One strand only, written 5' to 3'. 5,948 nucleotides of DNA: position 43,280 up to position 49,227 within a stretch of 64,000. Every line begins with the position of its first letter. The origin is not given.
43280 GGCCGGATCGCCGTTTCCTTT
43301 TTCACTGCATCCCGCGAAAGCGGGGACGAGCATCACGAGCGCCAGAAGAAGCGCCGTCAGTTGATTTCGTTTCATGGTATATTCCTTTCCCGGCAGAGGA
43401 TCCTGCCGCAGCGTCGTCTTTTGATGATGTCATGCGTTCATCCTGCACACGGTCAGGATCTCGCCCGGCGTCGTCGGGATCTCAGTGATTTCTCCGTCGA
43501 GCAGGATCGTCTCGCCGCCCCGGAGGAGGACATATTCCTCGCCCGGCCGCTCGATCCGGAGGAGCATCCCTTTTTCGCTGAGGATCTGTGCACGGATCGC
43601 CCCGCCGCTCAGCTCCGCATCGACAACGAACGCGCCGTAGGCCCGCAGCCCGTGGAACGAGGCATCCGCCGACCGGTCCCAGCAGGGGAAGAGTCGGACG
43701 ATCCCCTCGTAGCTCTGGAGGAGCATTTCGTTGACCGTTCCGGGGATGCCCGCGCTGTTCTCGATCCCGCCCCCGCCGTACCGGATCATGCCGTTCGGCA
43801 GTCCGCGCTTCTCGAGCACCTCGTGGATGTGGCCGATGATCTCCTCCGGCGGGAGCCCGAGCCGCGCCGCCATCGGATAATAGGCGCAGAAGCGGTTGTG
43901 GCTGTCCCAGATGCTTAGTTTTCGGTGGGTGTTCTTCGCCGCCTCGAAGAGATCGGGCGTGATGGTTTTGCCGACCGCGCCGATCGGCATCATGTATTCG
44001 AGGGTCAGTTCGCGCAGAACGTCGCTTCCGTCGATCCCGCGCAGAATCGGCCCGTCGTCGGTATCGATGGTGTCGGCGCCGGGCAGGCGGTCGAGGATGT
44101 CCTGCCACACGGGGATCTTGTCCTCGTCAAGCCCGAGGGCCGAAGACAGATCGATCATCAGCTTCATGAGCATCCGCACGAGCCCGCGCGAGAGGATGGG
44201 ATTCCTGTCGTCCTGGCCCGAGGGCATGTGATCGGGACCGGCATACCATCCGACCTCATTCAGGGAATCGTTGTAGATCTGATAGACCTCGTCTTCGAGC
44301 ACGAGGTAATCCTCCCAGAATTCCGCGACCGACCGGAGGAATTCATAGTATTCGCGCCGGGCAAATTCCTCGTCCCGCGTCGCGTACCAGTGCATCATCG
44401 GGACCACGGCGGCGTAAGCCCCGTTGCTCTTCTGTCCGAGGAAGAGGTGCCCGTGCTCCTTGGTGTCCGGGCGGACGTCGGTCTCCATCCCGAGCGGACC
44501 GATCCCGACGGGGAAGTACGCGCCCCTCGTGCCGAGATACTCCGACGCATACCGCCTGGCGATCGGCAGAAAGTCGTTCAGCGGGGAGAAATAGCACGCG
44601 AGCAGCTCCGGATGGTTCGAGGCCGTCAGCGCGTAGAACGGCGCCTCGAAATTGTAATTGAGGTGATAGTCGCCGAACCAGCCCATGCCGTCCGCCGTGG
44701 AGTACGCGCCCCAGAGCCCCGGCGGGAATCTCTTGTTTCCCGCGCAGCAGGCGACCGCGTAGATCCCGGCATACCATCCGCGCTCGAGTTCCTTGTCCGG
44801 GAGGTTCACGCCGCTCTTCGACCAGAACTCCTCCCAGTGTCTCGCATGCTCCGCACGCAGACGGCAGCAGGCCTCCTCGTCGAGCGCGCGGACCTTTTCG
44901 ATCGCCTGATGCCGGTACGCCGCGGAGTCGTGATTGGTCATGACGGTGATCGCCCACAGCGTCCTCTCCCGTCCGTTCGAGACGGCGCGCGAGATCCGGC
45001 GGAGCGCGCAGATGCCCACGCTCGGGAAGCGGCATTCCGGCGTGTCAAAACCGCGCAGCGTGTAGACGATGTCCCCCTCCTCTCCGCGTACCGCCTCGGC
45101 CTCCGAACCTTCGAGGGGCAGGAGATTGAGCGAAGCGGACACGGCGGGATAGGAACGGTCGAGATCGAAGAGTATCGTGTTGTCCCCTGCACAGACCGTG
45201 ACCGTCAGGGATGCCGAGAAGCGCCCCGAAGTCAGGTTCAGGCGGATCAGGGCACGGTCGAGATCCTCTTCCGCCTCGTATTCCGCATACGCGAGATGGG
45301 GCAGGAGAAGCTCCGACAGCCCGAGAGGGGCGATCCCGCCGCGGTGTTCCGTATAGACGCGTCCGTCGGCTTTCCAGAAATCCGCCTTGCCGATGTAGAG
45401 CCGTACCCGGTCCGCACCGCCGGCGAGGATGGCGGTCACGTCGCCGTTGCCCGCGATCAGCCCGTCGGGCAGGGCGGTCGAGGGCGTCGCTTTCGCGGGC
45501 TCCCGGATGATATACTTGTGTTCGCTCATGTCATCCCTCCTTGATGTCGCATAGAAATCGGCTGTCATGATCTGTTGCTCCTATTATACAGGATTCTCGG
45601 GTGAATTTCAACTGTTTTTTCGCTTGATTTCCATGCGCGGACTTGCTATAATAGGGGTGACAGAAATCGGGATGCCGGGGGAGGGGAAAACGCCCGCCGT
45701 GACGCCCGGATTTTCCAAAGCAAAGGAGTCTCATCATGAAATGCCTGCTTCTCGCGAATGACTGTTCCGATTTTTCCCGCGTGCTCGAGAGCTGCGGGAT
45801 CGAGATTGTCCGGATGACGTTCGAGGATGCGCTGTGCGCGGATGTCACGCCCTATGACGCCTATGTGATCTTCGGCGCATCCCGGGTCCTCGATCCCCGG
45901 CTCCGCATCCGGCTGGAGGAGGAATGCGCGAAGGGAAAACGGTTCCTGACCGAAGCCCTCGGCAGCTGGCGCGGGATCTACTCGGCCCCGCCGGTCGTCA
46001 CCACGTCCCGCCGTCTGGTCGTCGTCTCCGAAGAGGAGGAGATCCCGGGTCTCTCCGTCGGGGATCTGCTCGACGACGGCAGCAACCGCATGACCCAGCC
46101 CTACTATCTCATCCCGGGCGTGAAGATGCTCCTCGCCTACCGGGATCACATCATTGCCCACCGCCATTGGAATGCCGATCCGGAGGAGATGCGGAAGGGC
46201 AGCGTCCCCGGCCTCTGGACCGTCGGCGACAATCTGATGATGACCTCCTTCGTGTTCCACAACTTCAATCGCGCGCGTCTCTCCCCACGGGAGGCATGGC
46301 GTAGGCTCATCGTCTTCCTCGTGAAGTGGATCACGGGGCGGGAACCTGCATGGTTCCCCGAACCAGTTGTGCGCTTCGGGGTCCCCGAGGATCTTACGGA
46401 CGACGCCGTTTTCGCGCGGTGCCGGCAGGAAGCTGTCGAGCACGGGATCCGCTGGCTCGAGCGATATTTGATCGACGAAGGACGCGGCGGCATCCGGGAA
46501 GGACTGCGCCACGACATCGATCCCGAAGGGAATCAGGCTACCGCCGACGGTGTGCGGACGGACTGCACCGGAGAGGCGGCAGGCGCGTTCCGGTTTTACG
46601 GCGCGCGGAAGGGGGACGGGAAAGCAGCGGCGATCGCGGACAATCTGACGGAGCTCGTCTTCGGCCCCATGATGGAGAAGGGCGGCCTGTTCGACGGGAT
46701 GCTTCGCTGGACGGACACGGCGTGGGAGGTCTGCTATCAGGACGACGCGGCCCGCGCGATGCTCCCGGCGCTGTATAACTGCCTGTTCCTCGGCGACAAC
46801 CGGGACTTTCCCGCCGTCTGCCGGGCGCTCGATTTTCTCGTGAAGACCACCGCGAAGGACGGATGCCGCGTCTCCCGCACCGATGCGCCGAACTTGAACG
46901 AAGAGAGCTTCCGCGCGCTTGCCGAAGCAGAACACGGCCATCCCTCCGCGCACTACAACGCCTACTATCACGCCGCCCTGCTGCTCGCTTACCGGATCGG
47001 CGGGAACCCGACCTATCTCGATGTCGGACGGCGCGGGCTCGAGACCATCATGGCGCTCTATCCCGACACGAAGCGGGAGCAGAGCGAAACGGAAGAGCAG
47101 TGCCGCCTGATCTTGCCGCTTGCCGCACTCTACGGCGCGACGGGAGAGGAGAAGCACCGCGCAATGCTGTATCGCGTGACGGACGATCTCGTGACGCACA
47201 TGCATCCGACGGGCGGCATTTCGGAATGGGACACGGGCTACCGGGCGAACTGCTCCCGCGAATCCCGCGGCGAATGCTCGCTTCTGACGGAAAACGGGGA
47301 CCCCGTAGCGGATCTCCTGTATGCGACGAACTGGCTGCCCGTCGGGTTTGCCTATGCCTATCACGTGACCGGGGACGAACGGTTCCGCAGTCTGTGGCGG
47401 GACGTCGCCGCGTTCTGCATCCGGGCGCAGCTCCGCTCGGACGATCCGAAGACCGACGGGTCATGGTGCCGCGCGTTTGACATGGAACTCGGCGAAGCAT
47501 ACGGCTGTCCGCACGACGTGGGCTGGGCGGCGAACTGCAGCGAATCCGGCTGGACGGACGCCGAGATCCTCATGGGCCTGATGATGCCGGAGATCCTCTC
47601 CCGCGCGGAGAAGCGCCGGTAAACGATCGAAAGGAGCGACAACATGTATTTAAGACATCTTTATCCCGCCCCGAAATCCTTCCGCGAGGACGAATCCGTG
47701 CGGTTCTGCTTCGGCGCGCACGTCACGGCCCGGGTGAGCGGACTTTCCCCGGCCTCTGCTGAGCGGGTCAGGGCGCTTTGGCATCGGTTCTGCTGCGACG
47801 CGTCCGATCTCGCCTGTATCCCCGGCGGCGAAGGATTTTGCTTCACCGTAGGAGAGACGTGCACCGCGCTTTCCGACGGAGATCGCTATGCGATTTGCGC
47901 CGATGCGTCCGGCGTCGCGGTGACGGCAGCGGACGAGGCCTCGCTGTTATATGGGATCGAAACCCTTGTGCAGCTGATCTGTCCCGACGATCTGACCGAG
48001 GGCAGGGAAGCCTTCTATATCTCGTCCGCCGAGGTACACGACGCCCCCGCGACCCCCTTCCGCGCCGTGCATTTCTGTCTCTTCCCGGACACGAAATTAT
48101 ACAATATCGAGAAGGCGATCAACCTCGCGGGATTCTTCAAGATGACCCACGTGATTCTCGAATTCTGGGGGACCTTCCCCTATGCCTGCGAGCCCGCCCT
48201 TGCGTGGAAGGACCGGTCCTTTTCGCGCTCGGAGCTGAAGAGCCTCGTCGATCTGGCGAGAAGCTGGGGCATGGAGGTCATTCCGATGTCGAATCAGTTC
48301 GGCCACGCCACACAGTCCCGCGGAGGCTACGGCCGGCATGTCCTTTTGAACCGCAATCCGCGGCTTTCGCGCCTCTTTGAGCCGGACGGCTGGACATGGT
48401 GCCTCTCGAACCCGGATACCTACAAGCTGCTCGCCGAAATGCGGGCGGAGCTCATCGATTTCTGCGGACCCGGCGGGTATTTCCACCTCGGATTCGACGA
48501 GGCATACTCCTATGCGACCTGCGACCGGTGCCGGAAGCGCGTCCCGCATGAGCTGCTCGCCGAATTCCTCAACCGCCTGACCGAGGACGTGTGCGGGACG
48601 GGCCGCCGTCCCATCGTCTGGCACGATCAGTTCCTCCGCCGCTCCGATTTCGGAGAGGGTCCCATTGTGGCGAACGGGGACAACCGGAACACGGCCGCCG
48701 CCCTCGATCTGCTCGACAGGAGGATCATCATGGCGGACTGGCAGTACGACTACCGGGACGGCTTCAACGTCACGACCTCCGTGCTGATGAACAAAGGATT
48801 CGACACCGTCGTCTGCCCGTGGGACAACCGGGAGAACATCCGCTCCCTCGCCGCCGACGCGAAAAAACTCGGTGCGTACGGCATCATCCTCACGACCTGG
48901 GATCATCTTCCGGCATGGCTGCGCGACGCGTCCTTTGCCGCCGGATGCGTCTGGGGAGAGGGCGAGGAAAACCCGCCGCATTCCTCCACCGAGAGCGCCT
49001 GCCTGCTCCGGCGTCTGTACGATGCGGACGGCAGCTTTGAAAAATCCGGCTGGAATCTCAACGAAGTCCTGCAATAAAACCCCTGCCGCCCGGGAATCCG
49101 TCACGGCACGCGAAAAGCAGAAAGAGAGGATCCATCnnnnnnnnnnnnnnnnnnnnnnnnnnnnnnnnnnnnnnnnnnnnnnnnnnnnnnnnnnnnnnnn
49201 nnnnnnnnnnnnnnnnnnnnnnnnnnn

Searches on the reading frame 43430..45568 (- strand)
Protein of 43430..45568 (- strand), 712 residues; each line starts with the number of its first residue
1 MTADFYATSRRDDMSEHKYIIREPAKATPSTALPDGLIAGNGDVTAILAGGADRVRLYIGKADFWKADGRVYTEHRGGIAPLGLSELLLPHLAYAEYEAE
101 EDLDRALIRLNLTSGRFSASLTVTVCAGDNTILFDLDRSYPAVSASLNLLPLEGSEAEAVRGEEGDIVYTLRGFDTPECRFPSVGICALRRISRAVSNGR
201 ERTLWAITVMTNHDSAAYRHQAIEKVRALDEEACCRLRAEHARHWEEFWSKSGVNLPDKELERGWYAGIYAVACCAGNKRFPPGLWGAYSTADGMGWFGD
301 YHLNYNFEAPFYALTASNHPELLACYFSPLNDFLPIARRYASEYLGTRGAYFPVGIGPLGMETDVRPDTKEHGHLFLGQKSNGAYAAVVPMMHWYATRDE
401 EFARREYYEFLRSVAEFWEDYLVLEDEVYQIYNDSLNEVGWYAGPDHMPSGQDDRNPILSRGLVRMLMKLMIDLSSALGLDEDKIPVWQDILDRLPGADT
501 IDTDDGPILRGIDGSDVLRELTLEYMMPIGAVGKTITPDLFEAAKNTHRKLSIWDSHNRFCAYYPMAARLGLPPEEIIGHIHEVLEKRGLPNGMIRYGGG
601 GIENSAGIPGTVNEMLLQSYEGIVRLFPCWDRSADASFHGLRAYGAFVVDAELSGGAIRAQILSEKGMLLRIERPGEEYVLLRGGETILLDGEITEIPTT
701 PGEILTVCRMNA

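Call 40: search_protein_families(library=pfam, proteins=[window:43430-45568:-], max_evalue=0.001)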
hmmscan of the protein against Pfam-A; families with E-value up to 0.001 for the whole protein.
window:43430-45568:- (712 aa): 2 families
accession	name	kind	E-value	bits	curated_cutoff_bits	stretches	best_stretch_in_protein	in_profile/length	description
PF22124.2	Glyco_hydro_95_cat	-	5.9e-18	65.4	27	1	256-498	46-283/408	Glycosyl hydrolase family 95 catalytic domain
PF03632.21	Glyco_hydro_65m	-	0.00025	20.6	27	1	331-432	62-169/371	Glycosyl hydrolase family 65 central catalytic domain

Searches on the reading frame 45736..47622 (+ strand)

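Call 40: search_protein_families(library=pfam, proteins=[window:45736-47622:+], max_evalue=0.001)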
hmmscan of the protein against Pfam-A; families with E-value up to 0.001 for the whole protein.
window:45736-47622:+ (628 aa): 0 families

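Call 78: search_protein_families(library=pfam, proteins=[window:45736-47622:+], max_evalue=1)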
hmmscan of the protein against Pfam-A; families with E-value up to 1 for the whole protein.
window:45736-47622:+ (628 aa): 1 family
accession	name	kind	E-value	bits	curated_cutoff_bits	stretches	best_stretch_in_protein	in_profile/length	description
PF07944.18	Beta-AFase-like_GH127_cat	-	0.0055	16.2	24.9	1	412-498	181-272/376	Beta-L-arabinofuranosidase, GH127 catalytic domain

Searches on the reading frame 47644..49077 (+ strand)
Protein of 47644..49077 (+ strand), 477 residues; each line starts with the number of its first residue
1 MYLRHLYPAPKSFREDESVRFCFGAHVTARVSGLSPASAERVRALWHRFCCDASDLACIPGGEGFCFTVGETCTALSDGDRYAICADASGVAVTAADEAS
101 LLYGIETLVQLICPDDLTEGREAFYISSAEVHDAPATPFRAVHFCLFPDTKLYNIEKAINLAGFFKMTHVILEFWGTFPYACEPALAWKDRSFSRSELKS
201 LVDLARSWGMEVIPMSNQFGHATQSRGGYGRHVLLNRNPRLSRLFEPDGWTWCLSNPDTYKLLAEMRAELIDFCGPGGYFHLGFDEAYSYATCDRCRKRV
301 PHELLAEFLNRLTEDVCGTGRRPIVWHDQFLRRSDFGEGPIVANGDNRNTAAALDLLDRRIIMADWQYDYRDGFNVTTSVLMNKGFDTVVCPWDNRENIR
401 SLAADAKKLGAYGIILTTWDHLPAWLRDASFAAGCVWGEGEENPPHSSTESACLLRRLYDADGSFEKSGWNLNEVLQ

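Call 41: search_protein_families(library=pfam, proteins=[window:47644-49077:+], max_evalue=0.001)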
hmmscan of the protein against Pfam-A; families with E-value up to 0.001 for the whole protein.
window:47644-49077:+ (477 aa): 2 families
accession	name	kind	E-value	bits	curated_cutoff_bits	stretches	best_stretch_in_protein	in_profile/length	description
PF00728.28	Glyco_hydro_20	-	3.4e-13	50.1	22.3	1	191-392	73-261/348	Glycosyl hydrolase family 20, catalytic domain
PF02838.20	Glyco_hydro_20b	-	9.8e-06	26.8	26.1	1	6-133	4-123/124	Glycosyl hydrolase family 20, domain 2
